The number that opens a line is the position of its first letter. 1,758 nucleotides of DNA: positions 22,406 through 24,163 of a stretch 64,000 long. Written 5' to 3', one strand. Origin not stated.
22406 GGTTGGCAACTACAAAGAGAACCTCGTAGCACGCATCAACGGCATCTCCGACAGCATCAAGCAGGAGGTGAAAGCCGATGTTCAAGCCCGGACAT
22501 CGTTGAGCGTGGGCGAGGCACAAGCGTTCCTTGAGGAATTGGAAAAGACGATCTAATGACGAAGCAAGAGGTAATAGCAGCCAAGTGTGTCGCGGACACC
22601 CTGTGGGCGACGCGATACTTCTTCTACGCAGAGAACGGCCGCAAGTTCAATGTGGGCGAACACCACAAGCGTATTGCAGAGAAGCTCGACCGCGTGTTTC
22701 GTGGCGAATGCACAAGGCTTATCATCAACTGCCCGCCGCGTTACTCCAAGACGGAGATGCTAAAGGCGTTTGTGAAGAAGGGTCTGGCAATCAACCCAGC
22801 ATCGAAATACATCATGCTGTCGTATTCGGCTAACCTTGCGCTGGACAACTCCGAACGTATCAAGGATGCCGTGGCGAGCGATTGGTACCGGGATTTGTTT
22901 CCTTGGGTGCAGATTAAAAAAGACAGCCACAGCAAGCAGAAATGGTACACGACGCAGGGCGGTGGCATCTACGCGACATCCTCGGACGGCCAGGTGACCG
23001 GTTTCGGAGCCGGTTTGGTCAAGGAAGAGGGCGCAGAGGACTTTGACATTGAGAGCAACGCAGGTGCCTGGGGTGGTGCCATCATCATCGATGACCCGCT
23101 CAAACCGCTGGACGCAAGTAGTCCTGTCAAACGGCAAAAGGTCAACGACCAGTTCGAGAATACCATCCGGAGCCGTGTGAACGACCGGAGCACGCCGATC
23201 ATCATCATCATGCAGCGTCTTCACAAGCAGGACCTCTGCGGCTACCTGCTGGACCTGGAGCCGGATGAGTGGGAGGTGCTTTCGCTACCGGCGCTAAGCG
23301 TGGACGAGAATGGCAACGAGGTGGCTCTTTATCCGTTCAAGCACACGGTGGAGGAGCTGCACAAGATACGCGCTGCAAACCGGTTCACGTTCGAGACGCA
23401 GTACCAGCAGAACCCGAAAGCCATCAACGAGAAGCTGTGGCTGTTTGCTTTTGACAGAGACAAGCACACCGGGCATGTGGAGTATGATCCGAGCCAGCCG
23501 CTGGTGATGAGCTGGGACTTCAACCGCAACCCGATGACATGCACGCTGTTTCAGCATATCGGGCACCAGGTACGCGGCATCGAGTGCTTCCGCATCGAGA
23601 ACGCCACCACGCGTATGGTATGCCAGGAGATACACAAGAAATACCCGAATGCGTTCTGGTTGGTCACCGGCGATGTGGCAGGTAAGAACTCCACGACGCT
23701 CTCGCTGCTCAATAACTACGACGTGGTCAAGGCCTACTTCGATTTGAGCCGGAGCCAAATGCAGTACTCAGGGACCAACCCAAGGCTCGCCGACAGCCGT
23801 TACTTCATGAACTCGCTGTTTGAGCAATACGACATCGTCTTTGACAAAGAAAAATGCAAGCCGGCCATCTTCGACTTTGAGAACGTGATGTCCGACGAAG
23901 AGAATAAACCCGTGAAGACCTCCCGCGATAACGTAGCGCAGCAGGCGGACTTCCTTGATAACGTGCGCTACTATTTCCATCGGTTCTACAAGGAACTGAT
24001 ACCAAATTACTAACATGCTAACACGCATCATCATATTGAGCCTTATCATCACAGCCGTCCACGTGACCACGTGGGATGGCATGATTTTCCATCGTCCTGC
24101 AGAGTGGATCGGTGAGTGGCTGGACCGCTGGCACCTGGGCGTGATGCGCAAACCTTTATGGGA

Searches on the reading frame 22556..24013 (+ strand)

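Call 15: search_protein_families(library=phrogs, proteins=[window:22556-24013:+], max_evalue=0.001)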
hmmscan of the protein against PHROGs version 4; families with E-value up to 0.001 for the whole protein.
window:22556-24013:+ (485 aa): 5 families
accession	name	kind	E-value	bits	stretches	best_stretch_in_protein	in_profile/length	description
phrog_4758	-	head and packaging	1.2e-61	209.2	1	20-252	25-241/243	terminase large subunit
phrog_38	-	head and packaging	2.8e-58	199.2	1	6-321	266-554/760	terminase large subunit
phrog_30251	-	head and packaging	1.5e-12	47.6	1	39-292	42-282/799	terminase large subunit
phrog_10250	-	head and packaging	2.7e-05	25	1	298-480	28-218/228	terminase large subunit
phrog_5573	-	head and packaging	0.00032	21.2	1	237-321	10-87/250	terminase large subunit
